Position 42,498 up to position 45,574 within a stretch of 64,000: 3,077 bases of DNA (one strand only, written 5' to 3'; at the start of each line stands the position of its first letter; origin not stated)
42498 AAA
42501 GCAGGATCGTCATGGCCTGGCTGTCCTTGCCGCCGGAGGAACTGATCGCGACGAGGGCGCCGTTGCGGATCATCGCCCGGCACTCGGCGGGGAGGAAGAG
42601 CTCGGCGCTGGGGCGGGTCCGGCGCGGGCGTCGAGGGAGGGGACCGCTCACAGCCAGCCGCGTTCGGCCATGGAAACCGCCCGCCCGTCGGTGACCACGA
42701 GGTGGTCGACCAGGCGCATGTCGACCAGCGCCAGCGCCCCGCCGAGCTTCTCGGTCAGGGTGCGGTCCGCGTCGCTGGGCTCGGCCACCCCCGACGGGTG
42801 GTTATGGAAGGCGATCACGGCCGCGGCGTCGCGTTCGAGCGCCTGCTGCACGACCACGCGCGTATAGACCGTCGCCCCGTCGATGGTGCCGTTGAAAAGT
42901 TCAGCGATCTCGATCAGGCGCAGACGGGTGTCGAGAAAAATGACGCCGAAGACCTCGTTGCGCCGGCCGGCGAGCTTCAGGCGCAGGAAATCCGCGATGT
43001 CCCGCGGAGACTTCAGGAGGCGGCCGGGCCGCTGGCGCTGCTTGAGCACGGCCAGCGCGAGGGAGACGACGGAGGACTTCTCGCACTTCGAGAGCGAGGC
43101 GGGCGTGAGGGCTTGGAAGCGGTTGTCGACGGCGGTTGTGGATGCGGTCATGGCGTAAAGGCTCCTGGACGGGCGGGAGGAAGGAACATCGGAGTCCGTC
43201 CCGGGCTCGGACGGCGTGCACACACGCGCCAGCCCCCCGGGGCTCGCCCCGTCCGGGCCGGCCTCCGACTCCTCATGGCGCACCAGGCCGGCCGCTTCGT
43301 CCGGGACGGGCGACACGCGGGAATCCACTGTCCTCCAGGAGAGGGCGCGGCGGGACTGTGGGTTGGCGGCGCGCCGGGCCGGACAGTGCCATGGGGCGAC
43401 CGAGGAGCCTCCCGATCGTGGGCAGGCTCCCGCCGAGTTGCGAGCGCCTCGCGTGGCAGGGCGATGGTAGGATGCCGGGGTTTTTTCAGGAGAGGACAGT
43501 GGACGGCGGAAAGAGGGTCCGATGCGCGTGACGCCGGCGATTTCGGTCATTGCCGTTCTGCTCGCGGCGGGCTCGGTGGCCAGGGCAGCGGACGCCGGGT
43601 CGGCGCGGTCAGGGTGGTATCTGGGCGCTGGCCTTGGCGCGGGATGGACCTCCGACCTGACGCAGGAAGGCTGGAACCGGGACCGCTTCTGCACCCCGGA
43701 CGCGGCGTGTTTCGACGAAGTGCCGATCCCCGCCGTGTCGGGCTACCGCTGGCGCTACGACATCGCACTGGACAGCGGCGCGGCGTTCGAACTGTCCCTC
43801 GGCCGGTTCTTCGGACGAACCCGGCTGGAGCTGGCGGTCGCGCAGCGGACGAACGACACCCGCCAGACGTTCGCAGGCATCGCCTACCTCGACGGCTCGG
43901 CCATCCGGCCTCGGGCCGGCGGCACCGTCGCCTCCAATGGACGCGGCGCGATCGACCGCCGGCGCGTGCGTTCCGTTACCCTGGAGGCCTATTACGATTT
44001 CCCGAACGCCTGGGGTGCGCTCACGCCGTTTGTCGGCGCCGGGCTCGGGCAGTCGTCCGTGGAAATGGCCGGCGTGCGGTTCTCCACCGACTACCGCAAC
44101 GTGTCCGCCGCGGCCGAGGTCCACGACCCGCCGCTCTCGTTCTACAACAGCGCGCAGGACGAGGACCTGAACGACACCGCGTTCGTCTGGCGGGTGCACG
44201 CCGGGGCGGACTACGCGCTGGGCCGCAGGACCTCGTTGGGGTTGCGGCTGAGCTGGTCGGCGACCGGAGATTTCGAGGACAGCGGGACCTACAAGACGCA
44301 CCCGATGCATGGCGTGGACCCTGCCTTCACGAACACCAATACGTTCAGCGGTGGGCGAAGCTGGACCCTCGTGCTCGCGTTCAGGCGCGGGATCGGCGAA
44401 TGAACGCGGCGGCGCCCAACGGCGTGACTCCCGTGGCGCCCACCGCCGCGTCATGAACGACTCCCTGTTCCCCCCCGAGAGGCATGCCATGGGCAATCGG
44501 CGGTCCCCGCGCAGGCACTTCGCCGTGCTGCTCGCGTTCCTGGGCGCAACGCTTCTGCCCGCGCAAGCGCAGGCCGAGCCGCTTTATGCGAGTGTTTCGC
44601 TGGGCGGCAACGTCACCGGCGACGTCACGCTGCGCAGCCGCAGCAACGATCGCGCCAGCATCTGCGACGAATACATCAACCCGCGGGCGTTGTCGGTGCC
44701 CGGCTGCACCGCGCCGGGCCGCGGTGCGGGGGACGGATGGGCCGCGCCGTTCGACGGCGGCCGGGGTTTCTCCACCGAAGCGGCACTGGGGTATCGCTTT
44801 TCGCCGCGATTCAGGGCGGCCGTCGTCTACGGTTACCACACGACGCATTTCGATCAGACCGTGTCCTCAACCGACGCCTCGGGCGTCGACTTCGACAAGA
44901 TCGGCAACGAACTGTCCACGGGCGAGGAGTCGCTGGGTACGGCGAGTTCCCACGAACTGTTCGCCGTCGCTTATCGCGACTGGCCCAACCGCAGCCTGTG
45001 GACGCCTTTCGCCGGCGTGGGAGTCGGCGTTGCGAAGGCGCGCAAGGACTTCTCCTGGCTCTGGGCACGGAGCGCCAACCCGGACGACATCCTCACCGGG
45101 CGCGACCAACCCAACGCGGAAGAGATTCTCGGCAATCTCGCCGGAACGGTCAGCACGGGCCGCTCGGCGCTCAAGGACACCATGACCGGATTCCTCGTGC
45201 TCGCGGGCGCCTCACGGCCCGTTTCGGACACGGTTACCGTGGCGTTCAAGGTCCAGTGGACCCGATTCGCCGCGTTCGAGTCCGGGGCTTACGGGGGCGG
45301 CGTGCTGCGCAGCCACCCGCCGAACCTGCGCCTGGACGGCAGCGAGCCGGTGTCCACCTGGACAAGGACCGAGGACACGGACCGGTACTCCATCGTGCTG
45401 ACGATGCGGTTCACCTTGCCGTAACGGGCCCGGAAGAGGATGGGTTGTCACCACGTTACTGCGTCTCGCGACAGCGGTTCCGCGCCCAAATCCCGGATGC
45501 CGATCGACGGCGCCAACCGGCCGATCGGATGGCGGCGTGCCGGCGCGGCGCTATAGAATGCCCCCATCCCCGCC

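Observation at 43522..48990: ICE-borne five-gene module: two OM beta-barrels, a four-His membrane protein, an 11-haem cytochrome c and a mono-haem protein (possible novel trans-envelope electron conduit)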

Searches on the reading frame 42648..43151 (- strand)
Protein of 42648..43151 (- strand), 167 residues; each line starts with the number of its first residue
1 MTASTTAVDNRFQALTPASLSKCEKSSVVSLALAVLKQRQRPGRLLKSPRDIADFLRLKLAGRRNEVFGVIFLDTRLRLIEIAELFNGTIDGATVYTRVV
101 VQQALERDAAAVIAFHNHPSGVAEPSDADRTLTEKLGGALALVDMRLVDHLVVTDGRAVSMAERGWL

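Call 29: search_protein_families(library=pfam, proteins=[window:42648-43151:-], max_evalue=0.01)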
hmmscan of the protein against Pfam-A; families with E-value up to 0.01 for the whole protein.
window:42648-43151:- (167 aa): 2 families
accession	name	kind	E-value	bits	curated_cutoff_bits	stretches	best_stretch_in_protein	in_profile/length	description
PF04002.20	RadC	-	6.2e-39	133.1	22.1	1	47-166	2-121/121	RadC-like JAB domain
PF14464.11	Prok-JAB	-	2.2e-06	27.9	25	1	55-142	8-99/114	Prokaryotic homologs of the JAB domain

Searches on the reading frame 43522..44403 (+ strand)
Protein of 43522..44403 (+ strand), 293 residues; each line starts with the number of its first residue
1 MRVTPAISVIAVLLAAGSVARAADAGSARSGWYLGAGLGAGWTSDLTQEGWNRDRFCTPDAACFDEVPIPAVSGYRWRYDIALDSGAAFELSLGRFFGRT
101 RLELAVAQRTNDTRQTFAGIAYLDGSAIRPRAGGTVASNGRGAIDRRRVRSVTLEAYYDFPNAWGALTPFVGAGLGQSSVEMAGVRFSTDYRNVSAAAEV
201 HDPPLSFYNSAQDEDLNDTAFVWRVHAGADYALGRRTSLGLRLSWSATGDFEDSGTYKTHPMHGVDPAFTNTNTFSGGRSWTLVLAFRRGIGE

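Call 3: search_protein_families(library=pfam, proteins=[window:43522-44403:+], max_evalue=0.1)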
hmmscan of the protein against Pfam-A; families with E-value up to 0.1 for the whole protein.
window:43522-44403:+ (293 aa): 1 family
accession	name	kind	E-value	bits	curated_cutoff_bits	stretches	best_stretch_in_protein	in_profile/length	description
PF13505.12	OMP_b-brl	-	1.1e-10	42.4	28.7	1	11-259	3-164/175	Outer membrane protein beta-barrel domain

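Call 4: search_protein_families(library=ncbifam, proteins=[window:43522-44403:+], max_evalue=0.1)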
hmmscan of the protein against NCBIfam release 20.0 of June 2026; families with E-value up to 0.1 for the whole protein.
window:43522-44403:+ (293 aa): 2 families
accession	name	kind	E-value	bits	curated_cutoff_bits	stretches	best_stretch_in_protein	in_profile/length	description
NF052636.1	Rick_Adr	subfamily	2.8e-06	27.1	210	1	142-254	101-195/224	adhesin Adr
NF008071.1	PRK10808.1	equivalog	0.0093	15.3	277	1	8-86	4-82/358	porin OmpA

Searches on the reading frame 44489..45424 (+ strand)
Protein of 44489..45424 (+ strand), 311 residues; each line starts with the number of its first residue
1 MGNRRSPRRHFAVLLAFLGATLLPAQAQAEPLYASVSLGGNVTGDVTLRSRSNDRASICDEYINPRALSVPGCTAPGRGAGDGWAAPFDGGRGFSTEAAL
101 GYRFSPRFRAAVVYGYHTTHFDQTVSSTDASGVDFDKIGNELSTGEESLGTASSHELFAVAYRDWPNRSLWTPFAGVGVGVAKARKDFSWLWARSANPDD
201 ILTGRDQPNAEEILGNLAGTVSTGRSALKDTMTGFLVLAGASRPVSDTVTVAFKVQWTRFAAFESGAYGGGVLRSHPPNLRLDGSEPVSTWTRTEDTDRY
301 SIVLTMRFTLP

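Call 3: search_protein_families(library=pfam, proteins=[window:44489-45424:+], max_evalue=0.1)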
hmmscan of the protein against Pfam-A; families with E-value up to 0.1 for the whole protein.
window:44489-45424:+ (311 aa): 0 families

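Call 4: search_protein_families(library=ncbifam, proteins=[window:44489-45424:+], max_evalue=0.1)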
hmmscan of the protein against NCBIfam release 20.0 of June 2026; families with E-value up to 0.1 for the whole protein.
window:44489-45424:+ (311 aa): 0 families

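Call 42: find_homologous_proteins(query=window:44489-45424:+, max_evalue=0.001)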
Query window:44489-45424:+ (311 aa): 348 proteins with E <= 0.001 among 8000 candidates; the best 120 are listed.
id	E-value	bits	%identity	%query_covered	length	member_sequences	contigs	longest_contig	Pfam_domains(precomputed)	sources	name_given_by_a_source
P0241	2.9e-203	692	98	100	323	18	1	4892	-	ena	-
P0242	7.1e-180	615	88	97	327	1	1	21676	-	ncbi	-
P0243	2.6e-177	607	86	100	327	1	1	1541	-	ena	-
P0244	1.9e-176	604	88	97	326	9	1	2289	-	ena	-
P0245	2.2e-176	604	86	97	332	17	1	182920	-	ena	-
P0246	2.3e-175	600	85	98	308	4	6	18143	-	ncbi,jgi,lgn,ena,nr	ncbi:MAG: hypothetical protein OXC70_09270 [Gammaproteobacteria bacterium]|nr:hypothetical protein [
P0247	1.4e-170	585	87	92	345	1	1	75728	-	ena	-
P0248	2.7e-170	584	82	100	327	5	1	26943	-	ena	-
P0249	5.5e-170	583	84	97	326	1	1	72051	-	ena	-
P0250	2.9e-169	580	83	99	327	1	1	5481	-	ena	-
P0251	3.4e-165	567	81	100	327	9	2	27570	-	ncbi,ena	-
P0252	2.1e-164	564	81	100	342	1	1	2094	-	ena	-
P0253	2.7e-164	564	80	100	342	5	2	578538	-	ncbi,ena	-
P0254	8.9e-162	556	86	93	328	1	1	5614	-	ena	-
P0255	1.1e-159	549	85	91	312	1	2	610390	-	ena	-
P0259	1.8e-152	525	75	100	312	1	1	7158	PF13505.13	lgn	-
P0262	1.2e-134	467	66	99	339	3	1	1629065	PF13505.13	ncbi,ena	-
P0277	1.3e-124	434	66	95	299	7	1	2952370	-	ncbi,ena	-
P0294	3.1e-121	422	62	99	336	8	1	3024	PF13505.13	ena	-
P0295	3.7e-121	422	66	90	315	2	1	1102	PF13505.13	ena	-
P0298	1.5e-120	420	61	99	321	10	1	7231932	PF13505.13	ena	-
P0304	5.4e-120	418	63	97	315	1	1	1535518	PF13505.13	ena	-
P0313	2.5e-119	416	62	97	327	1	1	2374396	PF13505.13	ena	-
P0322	2.0e-118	413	61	97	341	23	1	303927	PF13505.13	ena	-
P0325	4.0e-118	412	60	97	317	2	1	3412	PF13505.13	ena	-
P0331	2.4e-117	410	61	97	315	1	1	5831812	PF13505.13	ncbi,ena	-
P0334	4.8e-117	409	64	90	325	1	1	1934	PF13505.13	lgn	-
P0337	1.1e-116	408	60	97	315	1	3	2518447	PF13505.13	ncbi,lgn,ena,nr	ncbi:MAG: outer membrane beta-barrel protein [Gammaproteobacteria bacterium]|nr:outer membrane beta-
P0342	6.4e-116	405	63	90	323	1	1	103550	PF13505.13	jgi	-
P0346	2.9e-114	400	61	98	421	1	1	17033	PF13505.13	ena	-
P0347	6.3e-114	398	63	89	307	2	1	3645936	PF13505.13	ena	-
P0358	3.6e-105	370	58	92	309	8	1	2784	PF13505.13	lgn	-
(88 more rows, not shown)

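Call 43: find_encoding_contigs(protein=P0245, flank=6000, max_places=2)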
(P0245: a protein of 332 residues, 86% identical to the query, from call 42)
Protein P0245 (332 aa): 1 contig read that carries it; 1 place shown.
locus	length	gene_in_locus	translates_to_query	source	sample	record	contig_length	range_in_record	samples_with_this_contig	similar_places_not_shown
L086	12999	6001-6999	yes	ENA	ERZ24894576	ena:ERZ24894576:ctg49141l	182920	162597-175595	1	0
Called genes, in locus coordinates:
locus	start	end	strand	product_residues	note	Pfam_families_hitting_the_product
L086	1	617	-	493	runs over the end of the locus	PF02085:Cytochrom_CIII (faint), PF14522:Cytochrome_C7 (faint), PF14537:Cytochrom_c3_2, PF09699:Paired_CXXCH_1 (faint)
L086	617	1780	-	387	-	PF05719:GPP34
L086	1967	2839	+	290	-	PF01488:Shikimate_DH (weak), PF03446:NAD_binding_2, PF03807:F420_oxidored, PF14833:NAD_binding_11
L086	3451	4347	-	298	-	PF03372:Exo_endo_phos, PF19580:Exo_endo_phos_3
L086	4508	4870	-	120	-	-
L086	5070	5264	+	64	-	PF05015:HigB-like_toxin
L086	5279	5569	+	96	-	PF01381:HTH_3 (weak)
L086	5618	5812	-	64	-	-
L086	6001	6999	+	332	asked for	-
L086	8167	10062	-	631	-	PF01839:FG-GAP (faint), PF13517:FG-GAP_3, PF07593:UnbV_ASPIC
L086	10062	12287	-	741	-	PF20256:MoCoBD_2, PF02738:MoCoBD_1, PF20256:MoCoBD_2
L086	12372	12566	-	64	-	PF02599:CsrA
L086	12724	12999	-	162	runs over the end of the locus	PF00210:Ferritin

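Call 44: find_encoding_contigs(protein=P0262, flank=6000, max_places=2)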
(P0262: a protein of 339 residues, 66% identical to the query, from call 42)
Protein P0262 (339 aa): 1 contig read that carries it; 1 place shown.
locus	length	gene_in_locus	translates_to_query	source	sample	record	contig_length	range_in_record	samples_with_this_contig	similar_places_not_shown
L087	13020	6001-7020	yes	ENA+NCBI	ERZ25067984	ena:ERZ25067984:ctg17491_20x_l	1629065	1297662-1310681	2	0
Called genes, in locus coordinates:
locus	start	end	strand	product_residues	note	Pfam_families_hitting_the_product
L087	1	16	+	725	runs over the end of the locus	PF13328:HD_4, PF01966:HD, PF04607:RelA_SpoT, PF02824:TGS, PF19296:RelA_AH (weak), PF28438:RelA_RIS, PF13291:ACT_4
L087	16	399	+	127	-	PF01042:Ribonuc_L-PSP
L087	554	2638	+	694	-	PF17191:RecG_wedge, PF01336:tRNA_anti-codon, PF00270:DEAD, PF04851:ResIII, PF13604:AAA_30 (weak), PF00271:Helicase_C, PF22590:Cas3-like_C_2 (weak), PF19833:RecG_dom3_C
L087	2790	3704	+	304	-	PF01040:UbiA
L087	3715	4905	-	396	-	PF02771:Acyl-CoA_dh_N, PF02770:Acyl-CoA_dh_M, PF00441:Acyl-CoA_dh_1, PF08028:Acyl-CoA_dh_2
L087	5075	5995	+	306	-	-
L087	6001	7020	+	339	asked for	PF13505:OMP_b-brl (weak)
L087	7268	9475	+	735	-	PF00580:UvrD-helicase, PF13245:AAA_19, PF13604:AAA_30 (faint), PF01443:Viral_helicase1 (faint), PF13087:AAA_12 (faint), PF13361:UvrD_C, PF13538:UvrD_C_2, PF21196:PcrA_UvrD_tudor (weak)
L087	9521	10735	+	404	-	PF03480:DctP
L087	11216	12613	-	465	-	PF06808:DctM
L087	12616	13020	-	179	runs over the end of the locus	PF04290:DctQ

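Call 45: find_encoding_contigs(protein=P0277, flank=6000, max_places=2)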
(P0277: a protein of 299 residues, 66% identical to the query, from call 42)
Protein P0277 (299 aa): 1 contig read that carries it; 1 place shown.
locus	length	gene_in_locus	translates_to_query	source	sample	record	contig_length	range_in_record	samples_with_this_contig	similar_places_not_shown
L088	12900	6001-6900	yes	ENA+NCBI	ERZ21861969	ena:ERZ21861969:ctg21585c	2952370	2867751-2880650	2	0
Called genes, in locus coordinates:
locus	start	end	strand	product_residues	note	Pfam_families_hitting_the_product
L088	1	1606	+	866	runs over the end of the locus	PF04760:IF2_N, PF00009:GTP_EFTU, PF00025:Arf (faint), PF01926:MMR_HSR1, PF22042:EF-G_D2, PF11987:IF-2, PF03144:GTP_EFTU_D2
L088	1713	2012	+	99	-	PF02033:RBFA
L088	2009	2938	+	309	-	PF01509:TruB_N, PF16198:TruB_C_2, PF09157:TruB-C_2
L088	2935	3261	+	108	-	PF00312:Ribosomal_S15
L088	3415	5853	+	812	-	PF01138:RNase_PH, PF03725:RNase_PH_C, PF03726:PNPase, PF01138:RNase_PH, PF00013:KH_1, PF00575:S1, PF23459:S1_RRP5 (faint), PF00575:S1, +1 more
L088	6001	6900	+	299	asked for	-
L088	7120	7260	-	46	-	-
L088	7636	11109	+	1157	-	PF13395:HNH_4, PF18541:RuvC_III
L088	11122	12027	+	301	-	PF01867:Cas_Cas1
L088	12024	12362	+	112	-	PF09827:CRISPR_Cas2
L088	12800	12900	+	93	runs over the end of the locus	PF01527:HTH_Tnp_1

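Call 66: search_solved_structures(query=A5, max_evalue=10, show_alignments=1)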
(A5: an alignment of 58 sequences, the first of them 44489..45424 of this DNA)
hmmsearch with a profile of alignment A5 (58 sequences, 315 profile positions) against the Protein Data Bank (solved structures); distinct sequences matched with E-value up to 10: 1.
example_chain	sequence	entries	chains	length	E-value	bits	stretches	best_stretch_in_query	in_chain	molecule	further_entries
3zg7_A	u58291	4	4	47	1.3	11.4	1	127-155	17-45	PENICILLIN-BINDING PROTEIN 4 | PENICILLIN-BINDING PROTEIN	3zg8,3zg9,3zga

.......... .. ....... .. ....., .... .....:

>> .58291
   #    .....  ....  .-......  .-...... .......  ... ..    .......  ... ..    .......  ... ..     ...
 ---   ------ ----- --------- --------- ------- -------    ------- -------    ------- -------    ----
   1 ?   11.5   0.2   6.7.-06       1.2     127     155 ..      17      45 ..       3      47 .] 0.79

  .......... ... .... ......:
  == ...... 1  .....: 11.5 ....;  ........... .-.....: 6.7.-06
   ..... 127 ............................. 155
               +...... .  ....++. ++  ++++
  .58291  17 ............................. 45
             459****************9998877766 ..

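Call 67: search_protein_families(library=pfam, alignment_id=A5, max_evalue=0.1)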
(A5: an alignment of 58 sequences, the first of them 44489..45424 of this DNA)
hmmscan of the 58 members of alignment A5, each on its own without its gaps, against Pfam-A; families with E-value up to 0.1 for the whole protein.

A. member 1, window:44489-45424:+ (311 aa): 0 families

B. families by the number of members that match (of 58 scanned): 13 families
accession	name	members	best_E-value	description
PF13505.12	OMP_b-brl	41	2.7e-12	Outer membrane protein beta-barrel domain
PF02462.21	Opacity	11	0.0023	Opacity family porin protein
PF05420.17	BCSC_C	4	0.0015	Cellulose synthase operon protein C C-terminus (BCSC_C)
PF19130.5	DUF5813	3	0.017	Family of unknown function (DUF5813)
PF10677.15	DUF2490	2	0.045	Protein of unknown function (DUF2490)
PF13557.12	Phenol_MetA_deg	1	0.0013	Putative MetA-pathway of phenol degradation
PF13609.12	Porin_4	1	0.0022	Gram-negative porin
PF24551.1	SH3_Rv0428c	1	0.012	Probable histone acetyltransferase Rv0428c SH3 domain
PF01617.23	Surface_Ag_2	1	0.021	Surface antigen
PF14081.11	DUF4262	1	0.03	Domain of unknown function (DUF4262)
PF21872.3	SAM_5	1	0.072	SAM domain-like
PF15813.10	DUF4708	1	0.081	Domain of unknown function (DUF4708)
PF20841.2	NtrZ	1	0.097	NtrZ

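Call 87: find_related_loci(query=A5, collection=metagenome_contigs, flank=8000)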
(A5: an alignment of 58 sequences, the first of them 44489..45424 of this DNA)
Query A5 (311 aa) in metagenome_contigs; peptide patterns used: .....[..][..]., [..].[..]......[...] (x = any residue, [..] = any of these).
242 stretches matched a pattern; 11 encode a relative of the query (tblastn E <= 1e-3); 11 distinct loci.
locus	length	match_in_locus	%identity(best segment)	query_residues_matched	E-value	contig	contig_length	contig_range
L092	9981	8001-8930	85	3-311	3e-178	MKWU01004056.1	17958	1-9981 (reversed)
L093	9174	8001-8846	67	29-310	9e-128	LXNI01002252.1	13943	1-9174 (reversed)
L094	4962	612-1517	62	10-311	9e-127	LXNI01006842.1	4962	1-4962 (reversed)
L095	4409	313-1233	61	5-311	2e-122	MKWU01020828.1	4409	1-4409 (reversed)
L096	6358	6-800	64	47-311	5e-115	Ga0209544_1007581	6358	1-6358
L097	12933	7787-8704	53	5-310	1e-103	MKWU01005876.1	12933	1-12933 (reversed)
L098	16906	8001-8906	54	4-310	5e-102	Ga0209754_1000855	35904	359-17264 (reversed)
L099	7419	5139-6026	44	9-310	6e-73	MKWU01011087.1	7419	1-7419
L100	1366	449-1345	43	12-310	4e-76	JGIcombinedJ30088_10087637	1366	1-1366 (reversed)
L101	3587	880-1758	44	14-310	4e-71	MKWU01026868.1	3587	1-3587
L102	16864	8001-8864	41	13-296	3e-58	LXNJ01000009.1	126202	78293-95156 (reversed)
